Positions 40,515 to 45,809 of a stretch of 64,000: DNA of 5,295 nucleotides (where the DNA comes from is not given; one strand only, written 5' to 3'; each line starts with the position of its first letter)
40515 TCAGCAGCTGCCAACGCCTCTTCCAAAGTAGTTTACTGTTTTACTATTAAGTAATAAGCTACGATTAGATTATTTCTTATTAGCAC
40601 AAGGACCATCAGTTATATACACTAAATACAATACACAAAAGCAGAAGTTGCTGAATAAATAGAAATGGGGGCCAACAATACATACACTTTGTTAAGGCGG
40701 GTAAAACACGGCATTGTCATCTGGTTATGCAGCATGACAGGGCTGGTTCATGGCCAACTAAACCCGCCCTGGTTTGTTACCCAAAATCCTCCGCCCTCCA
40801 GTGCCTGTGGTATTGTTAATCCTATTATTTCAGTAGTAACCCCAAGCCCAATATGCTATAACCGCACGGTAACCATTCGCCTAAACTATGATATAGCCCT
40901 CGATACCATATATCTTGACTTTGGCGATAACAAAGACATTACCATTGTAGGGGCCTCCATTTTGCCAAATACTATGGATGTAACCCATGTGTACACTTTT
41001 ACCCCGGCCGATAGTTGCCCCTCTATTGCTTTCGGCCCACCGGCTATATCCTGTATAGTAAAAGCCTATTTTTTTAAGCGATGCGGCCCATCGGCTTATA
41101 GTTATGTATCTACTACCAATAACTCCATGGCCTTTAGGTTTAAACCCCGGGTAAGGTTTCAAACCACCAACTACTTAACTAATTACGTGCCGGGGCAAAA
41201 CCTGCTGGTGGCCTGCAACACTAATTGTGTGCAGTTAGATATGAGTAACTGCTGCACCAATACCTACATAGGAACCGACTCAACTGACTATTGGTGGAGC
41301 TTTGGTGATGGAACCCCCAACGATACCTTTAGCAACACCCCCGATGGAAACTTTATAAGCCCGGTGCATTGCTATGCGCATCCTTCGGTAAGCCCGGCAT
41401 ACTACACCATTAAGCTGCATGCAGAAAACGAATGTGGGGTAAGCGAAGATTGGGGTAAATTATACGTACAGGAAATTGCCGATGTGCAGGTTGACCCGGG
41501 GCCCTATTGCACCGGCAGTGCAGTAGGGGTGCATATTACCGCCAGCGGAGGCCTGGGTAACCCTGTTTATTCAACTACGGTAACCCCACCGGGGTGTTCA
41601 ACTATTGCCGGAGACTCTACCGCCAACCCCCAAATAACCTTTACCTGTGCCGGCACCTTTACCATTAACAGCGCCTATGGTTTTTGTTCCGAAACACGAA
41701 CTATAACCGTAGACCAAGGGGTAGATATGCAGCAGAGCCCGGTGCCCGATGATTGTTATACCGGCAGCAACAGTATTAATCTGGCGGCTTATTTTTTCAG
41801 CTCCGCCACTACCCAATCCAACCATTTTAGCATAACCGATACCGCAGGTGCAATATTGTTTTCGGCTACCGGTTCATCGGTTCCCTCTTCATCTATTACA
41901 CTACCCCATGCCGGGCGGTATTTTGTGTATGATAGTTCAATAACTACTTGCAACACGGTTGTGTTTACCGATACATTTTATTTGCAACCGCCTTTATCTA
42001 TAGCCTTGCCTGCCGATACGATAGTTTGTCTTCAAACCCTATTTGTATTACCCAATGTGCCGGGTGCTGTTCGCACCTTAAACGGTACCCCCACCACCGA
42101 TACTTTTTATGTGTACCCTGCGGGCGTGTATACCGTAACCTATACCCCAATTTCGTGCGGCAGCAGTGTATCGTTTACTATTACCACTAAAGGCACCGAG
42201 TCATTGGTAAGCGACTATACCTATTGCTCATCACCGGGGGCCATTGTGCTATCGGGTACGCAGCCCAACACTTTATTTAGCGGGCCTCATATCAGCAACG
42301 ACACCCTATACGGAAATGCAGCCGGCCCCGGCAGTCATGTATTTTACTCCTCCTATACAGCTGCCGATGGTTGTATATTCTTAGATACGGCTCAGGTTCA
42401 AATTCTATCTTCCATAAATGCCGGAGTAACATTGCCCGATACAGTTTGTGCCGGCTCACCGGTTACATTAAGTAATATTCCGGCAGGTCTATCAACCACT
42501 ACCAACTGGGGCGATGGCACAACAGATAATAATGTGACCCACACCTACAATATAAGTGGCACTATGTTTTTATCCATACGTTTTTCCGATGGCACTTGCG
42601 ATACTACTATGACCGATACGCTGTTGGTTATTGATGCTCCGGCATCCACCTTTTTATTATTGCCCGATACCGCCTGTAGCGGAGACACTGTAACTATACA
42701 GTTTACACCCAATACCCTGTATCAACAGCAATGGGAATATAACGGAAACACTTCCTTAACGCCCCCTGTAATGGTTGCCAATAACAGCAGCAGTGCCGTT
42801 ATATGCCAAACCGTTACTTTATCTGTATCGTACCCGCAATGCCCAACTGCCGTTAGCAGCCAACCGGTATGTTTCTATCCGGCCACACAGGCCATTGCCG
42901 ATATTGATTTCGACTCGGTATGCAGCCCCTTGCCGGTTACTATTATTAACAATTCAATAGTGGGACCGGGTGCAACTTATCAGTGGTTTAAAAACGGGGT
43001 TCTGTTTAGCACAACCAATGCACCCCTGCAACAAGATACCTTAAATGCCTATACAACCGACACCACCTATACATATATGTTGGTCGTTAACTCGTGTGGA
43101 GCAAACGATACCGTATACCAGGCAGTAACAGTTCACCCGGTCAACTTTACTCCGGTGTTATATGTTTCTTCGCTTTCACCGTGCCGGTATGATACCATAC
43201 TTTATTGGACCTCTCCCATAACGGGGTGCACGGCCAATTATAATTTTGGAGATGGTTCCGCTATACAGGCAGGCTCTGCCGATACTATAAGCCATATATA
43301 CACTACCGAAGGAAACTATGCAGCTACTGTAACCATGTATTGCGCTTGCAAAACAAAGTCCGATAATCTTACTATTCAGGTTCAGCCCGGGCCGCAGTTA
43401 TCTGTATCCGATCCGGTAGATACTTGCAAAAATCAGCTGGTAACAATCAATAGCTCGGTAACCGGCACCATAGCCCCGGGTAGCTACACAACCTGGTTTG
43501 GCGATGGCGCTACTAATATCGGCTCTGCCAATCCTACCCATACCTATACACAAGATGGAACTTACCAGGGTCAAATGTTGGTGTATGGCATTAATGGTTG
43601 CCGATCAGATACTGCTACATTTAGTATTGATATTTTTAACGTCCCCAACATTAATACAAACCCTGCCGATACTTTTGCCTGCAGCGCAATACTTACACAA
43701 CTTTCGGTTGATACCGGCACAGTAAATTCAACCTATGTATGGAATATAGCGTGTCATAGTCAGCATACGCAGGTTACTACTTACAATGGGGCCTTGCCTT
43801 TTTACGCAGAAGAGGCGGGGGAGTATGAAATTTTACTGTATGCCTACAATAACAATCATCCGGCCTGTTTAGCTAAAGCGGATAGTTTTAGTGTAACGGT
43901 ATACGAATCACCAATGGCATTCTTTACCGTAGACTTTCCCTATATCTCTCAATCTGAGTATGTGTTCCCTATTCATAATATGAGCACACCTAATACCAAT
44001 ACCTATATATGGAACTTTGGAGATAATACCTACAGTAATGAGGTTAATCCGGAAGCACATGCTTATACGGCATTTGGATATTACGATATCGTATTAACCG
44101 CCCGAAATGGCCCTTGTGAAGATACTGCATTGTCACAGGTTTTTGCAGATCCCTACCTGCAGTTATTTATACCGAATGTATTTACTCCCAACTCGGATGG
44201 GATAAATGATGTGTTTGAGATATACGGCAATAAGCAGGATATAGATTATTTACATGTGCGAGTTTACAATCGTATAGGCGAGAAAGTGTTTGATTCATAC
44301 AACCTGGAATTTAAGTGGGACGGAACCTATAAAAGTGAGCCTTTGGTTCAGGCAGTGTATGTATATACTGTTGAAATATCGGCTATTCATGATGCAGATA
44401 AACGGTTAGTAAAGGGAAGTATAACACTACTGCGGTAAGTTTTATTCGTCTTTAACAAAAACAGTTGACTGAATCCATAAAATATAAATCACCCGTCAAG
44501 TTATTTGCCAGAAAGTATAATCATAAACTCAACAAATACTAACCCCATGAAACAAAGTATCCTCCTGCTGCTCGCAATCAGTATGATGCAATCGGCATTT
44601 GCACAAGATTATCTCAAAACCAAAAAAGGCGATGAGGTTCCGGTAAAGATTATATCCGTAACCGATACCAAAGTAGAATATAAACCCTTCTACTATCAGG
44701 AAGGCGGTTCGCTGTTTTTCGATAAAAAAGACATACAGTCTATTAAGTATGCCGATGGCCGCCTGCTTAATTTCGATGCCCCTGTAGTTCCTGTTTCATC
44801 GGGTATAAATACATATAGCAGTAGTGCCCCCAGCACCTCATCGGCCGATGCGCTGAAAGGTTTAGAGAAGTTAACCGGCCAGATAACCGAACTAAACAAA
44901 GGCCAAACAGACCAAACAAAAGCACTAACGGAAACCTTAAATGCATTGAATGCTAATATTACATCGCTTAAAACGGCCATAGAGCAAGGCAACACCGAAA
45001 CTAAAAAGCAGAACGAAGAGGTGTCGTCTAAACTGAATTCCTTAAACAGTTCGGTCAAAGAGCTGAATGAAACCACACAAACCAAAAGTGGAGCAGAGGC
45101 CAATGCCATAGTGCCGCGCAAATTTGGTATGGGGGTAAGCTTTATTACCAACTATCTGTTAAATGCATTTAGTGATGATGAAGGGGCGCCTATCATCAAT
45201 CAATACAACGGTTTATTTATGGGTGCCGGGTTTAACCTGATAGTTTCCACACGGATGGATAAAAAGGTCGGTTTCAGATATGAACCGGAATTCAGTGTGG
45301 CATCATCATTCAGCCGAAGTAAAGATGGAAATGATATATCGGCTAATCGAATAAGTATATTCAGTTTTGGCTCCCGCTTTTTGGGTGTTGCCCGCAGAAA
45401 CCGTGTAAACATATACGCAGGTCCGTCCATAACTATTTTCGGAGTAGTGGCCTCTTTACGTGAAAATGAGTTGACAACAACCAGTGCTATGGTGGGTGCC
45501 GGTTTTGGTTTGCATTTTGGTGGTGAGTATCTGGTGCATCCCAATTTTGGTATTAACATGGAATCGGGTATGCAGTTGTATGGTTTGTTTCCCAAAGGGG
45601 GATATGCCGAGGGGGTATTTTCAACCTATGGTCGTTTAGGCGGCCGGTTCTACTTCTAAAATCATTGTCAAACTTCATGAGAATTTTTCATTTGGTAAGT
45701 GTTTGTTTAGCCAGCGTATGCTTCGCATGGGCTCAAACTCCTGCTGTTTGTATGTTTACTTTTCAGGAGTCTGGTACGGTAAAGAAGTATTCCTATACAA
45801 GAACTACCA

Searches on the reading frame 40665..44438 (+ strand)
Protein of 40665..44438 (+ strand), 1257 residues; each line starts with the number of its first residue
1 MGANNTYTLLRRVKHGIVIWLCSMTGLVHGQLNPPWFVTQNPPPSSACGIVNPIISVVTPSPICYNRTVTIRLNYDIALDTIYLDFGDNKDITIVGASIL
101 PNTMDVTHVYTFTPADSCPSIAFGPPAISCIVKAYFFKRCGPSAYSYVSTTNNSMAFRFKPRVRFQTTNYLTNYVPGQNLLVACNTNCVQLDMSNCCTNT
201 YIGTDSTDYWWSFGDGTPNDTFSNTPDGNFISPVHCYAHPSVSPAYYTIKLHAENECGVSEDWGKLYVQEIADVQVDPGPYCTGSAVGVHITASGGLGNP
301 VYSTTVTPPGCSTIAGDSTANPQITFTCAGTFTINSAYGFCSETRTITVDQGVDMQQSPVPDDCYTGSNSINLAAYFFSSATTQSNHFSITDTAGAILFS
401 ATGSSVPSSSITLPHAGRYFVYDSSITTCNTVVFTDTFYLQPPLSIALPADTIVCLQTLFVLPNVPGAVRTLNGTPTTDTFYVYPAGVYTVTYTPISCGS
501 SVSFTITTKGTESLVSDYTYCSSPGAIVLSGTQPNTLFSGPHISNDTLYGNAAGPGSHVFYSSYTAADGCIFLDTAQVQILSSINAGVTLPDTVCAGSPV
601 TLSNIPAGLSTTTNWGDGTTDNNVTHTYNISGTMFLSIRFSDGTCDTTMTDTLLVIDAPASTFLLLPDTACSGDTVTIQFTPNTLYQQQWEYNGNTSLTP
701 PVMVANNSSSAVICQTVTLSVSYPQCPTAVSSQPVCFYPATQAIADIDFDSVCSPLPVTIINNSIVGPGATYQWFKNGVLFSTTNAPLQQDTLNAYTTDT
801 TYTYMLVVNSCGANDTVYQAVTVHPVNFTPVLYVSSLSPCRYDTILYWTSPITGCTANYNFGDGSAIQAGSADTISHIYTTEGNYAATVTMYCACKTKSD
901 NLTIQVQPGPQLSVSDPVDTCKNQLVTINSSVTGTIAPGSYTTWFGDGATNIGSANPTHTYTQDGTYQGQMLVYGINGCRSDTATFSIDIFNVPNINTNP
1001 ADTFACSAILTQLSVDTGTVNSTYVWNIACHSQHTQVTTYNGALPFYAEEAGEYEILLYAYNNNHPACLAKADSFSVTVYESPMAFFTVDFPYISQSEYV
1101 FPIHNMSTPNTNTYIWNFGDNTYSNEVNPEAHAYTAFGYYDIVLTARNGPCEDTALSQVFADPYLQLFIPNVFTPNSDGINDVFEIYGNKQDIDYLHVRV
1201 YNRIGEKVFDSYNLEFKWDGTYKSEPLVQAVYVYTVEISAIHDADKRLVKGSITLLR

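Call 4: search_protein_families(library=pfam, proteins=[window:40665-44438:+], max_evalue=0.01)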
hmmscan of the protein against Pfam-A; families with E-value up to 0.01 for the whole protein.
window:40665-44438:+ (1257 aa): 3 families
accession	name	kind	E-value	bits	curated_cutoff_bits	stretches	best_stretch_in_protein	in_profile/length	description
PF18911.6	PKD_4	-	3.9e-29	101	27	4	910-988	6-83/85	PKD domain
PF00801.26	PKD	-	7.7e-20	71.1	23.5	3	186-263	8-75/80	PKD domain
PF13585.12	CHU_C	-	1.9e-18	66.8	27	1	1168-1254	2-85/86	CHU_C Type IX secretion signal domain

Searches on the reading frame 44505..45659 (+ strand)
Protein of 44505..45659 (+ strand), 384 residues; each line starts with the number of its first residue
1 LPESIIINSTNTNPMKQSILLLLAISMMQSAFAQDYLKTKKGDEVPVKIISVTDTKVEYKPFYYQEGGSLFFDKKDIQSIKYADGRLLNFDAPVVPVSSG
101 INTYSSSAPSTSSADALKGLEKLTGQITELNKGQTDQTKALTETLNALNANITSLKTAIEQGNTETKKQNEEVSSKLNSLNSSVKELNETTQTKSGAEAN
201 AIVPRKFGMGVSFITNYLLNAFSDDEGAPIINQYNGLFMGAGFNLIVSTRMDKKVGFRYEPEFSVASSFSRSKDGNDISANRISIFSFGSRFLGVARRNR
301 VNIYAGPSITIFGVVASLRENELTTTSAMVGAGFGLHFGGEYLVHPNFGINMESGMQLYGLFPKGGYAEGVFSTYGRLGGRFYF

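Call 27: search_protein_families(library=ncbifam, proteins=[window:44505-45659:+], max_evalue=0.01)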
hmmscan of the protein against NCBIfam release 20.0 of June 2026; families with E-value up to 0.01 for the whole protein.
window:44505-45659:+ (384 aa): 7 families
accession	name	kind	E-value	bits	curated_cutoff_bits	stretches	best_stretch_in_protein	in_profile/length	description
NF049873.2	cytotoxin_MakE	exception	0.00075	18.6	360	1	98-206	90-194/352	alpha-pore-forming cytotoxin subunit MakE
NF053563.1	Rkd4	equivalog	0.0012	17.1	860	1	110-231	317-431/747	arcadin-4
NF003034.1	PRK03918.1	equivalog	0.003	15.6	700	1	112-191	500-579/878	DNA double-strand break repair ATPase Rad50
NF038350.1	taxis_HmpF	equivalog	0.0049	15.3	200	1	120-190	450-520/553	pilus motility taxis protein HmpF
NF045487.1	ASRP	equivalog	0.006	15.2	300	1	119-191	391-462/593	archaea-specific SMC-related protein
NF045780.1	TrlF_fam_ATP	equivalog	0.0071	15.1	350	1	121-195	630-703/944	TrlF family AAA-like ATPase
NF033885.1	conj_TraP_IncI1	equivalog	0.008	15.9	135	0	100-196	50-155/217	conjugal transfer protein TraP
